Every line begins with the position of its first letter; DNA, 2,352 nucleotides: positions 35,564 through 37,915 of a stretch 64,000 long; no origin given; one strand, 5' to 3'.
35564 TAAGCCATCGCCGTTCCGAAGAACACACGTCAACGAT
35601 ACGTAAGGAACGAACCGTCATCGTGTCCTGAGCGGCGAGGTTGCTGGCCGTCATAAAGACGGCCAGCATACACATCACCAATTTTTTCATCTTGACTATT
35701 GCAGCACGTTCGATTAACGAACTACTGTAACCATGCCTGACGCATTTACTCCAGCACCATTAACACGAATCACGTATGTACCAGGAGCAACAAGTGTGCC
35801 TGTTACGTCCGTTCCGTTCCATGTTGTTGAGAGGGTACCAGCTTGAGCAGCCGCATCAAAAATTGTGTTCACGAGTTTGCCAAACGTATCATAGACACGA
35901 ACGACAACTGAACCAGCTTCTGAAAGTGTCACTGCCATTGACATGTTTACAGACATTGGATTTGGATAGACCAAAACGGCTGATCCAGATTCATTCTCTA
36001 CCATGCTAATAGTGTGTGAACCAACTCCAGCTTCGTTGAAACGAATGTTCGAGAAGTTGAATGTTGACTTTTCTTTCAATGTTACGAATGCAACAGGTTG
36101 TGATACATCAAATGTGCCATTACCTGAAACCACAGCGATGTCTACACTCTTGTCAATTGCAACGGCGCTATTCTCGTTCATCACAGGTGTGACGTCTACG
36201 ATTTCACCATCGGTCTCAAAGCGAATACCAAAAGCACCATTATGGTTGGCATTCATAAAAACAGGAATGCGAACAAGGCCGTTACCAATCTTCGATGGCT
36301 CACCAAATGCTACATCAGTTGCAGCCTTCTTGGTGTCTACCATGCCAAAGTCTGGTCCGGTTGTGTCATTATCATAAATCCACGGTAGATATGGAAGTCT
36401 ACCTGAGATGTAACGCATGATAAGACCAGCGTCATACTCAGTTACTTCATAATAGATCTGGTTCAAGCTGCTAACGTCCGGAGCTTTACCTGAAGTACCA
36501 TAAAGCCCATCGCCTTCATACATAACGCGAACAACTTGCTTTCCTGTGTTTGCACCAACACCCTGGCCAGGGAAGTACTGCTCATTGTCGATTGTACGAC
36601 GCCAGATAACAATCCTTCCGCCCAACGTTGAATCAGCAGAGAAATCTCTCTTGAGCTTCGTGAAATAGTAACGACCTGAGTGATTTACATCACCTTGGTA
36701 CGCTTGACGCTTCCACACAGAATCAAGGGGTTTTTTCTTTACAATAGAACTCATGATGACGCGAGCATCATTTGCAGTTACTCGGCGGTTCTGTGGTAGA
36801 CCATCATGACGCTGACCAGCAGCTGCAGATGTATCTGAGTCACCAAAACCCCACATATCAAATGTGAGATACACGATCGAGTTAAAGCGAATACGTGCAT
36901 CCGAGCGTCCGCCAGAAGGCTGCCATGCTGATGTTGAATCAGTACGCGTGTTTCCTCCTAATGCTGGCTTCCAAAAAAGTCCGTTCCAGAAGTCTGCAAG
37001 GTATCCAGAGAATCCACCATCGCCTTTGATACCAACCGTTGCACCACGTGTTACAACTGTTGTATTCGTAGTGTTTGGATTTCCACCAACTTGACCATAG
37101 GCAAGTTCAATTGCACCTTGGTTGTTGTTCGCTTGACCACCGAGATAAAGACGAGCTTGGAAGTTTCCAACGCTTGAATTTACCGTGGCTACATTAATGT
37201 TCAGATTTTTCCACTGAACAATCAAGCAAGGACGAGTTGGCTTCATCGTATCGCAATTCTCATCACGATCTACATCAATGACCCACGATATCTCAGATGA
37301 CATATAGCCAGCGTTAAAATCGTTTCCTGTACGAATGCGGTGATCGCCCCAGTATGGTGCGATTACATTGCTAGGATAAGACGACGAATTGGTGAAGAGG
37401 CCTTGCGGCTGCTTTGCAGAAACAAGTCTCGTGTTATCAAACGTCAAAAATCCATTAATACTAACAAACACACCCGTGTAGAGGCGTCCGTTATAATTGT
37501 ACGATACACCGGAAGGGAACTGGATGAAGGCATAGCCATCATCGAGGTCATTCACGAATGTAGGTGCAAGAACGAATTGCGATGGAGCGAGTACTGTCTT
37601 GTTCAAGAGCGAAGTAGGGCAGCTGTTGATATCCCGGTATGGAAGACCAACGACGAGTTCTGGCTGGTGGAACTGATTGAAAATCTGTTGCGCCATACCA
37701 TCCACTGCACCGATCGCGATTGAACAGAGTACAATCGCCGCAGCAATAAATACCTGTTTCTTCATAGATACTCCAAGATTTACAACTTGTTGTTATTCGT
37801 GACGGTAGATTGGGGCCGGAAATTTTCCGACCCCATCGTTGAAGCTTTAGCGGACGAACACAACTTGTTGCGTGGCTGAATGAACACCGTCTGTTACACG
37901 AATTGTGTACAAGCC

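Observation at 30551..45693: Cluster of T9SS-secreted cohesin-, dockerin- and adhesin-bearing proteins: candidate non-cellulosomal surface complex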

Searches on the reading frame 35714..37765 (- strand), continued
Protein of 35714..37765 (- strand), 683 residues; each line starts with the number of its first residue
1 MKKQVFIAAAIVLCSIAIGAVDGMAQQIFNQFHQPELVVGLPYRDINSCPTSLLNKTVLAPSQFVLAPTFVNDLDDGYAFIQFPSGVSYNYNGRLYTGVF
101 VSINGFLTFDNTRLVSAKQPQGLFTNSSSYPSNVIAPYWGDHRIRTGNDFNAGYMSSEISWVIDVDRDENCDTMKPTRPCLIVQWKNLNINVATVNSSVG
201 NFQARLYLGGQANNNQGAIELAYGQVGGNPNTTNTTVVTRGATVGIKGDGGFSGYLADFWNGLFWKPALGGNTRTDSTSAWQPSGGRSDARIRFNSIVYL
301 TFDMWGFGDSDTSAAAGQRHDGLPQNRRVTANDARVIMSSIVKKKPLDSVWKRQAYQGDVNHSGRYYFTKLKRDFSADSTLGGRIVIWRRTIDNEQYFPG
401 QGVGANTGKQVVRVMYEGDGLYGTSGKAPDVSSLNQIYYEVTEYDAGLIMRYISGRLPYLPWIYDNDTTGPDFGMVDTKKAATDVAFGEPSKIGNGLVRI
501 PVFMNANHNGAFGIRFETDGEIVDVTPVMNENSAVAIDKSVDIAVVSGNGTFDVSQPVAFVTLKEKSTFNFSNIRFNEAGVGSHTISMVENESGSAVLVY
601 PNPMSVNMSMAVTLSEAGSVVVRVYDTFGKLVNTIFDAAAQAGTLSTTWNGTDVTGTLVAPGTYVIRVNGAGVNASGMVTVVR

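Call 25: find_related_loci(query=A1, collection=genome_contigs, flank=10000)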
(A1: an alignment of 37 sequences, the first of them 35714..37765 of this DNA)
Query A1 (683 aa) in genome_contigs; peptide patterns used: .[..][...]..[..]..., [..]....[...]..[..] (x = any residue, [..] = any of these).
245 stretches matched a pattern; 229 encode a relative of the query (tblastn E <= 1e-3); the best 80 are kept; 79 distinct loci.
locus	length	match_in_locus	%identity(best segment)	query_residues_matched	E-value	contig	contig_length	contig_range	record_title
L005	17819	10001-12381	81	1-683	0e+0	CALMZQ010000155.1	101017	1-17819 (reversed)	MAG TPA_asm: uncultured Ignavibacteria bacterium isolate SRR6670123_bin.14_CONCOCT_v1.1_MAG genome assembly, contig: ERZ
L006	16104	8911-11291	81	1-683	0e+0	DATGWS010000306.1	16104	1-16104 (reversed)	MAG TPA_asm: Candidatus Didemnitutus sp. isolate SMAG_U10588 k141_123035, whole genome shotgun sequence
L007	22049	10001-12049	79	1-683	0e+0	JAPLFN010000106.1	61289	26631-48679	MAG: Candidatus Kapaibacterium sp. isolate LacPavin_0818_WC45_MAG_51_7 LacPavin_0818_WC45_scaffold_57945, whole genome s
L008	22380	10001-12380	75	1-683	0e+0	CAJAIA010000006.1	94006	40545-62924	MAG: uncultured Ignavibacteria bacterium isolate Loc090721-4m_bin-0677 genome assembly, contig: bin-0677:06/45, whole ge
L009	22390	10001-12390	71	1-683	0e+0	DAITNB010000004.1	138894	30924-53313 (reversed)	MAG TPA_asm: bacterium isolate CTOTU10762 NODE_36_length_138894_cov_27.746469, whole genome shotgun sequence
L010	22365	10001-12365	70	1-683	0e+0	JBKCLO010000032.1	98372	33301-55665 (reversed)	MAG: Ignavibacteria bacterium isolate samp_510_concoct_1221 samp_510_262726, whole genome shotgun sequence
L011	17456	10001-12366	71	1-683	0e+0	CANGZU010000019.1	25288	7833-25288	MAG: Ignavibacteria bacterium isolate RE-18aug17-99 genome assembly, contig: RE-18aug17-C2485, whole genome shotgun sequ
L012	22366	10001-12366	70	1-683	0e+0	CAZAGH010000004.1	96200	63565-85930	MAG TPA_asm: uncultured Melioribacter sp. isolate SRP278252_co3_78 genome assembly, contig: NODE_195_length_96200_cov_15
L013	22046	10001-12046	69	1-683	0e+0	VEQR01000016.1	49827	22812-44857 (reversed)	MAG: Candidatus Kapaibacterium sp. isolate ZLKRG19 NODE_441_length_49827_cov_12.508692, whole genome shotgun sequence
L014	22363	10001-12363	70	1-683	0e+0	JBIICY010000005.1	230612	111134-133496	MAG: Patescibacteria group bacterium isolate ME2000-08-01pf_3300043466_group1_bin64 Rohwer_bin1096_scaffold_17_c1, whole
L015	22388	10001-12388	68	1-683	0e+0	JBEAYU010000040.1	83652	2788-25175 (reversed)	MAG: Bacteroidota bacterium isolate NASQAN2011_332_B_bin.40 scaffold_1221140, whole genome shotgun sequence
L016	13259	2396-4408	68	1-672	0e+0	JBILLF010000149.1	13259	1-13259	MAG: Patescibacteria group bacterium isolate ME2017-07-27_3300044645_group7_bin150 Rohwer_bin1101_scaffold_4352_c1, whol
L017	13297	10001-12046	69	1-683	0e+0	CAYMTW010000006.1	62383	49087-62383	MAG TPA_asm: uncultured Melioribacter sp. isolate binchicken_co298_307 genome assembly, contig: NODE_662_length_62383_co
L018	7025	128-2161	69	1-676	0e+0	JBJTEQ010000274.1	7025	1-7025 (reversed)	MAG: Candidatus Kapaibacterium sp. isolate samp_4321_metabat2_67 samp_4321_1090995, whole genome shotgun sequence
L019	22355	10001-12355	69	1-683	0e+0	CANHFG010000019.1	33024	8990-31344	MAG: Ignavibacteria bacterium isolate RE-18aug17-124 genome assembly, contig: RE-18aug17-C1549, whole genome shotgun seq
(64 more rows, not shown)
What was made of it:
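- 229 species genomes encode a p683 relative (call 25).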

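Call 30: search_protein_families(library=pfam, alignment_id=A1, max_evalue=10)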
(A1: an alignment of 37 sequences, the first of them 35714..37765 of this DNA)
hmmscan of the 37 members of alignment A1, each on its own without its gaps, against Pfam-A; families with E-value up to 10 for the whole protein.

A. member 1, window:35714-37765:- (683 aa): 5 families
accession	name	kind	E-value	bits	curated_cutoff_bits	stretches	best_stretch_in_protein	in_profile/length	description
PF13860.13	FlgD_ig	-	1e-10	41.9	27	1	614-670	18-75/79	FlgD Ig-like domain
PF18962.6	Por_Secre_tail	-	8.6e-05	23.2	27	1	599-671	1-65/75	Secretion system C-terminal sorting domain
PF18621.7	Rv3651-like_middle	-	0.038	14.8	31.1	1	642-667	64-88/110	Rv3651-like, middle domain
PF04932.20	Wzy_C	-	0.046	14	31.7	1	370-409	68-109/149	O-Antigen ligase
PF06119.19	NIDO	-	0.096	13.1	25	1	99-210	3-111/186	Nidogen-like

B. families by the number of members that match (of 37 scanned): 26 families (the first 25 are shown)
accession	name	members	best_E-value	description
PF13860.13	FlgD_ig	37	1.3e-13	FlgD Ig-like domain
PF18962.6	Por_Secre_tail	37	1.8e-08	Secretion system C-terminal sorting domain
PF13585.12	CHU_C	16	3.8e-05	CHU_C Type IX secretion signal domain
PF23469.1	KH_12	9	0.083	KH-domain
PF06119.19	NIDO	8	0.00043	Nidogen-like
PF10029.15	DUF2271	7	0.041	Predicted periplasmic protein (DUF2271)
PF18621.7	Rv3651-like_middle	4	0.038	Rv3651-like, middle domain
PF16996.10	Asp4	2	0.0096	Accessory secretory protein Sec Asp4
PF04151.21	PPC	2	0.04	Bacterial pre-peptidase C-terminal domain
PF16063.10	DUF4805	2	0.061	Domain of unknown function (DUF4805)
PF14173.11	ComGG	2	0.1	ComG operon protein 7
PF05212.18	DUF707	2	0.16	Protein of unknown function (DUF707)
PF05136.18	Phage_portal_2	1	0.0089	Phage portal protein, lambda family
PF22839.2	DUF7015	1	0.027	Domain of unknown function (DUF7015)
PF04932.20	Wzy_C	1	0.046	O-Antigen ligase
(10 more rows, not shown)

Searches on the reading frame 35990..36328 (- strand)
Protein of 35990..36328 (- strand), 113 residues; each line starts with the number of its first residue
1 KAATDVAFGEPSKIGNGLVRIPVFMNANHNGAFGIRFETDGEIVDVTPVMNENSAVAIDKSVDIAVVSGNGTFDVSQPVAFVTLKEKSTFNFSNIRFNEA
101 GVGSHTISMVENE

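Call 36: search_protein_families(library=pfam, proteins=[window:35990-36328:-], max_evalue=10)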
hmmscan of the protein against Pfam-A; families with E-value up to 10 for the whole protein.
window:35990-36328:- (113 aa): 0 families

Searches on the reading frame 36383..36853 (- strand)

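Call 36: search_protein_families(library=pfam, proteins=[window:36383-36853:-], max_evalue=10)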
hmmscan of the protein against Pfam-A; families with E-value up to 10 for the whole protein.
seq(157 aa): 1 family
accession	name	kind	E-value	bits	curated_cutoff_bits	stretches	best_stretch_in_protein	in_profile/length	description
PF04932.20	Wzy_C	-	0.0088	16.3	31.7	1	65-106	67-110/149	O-Antigen ligase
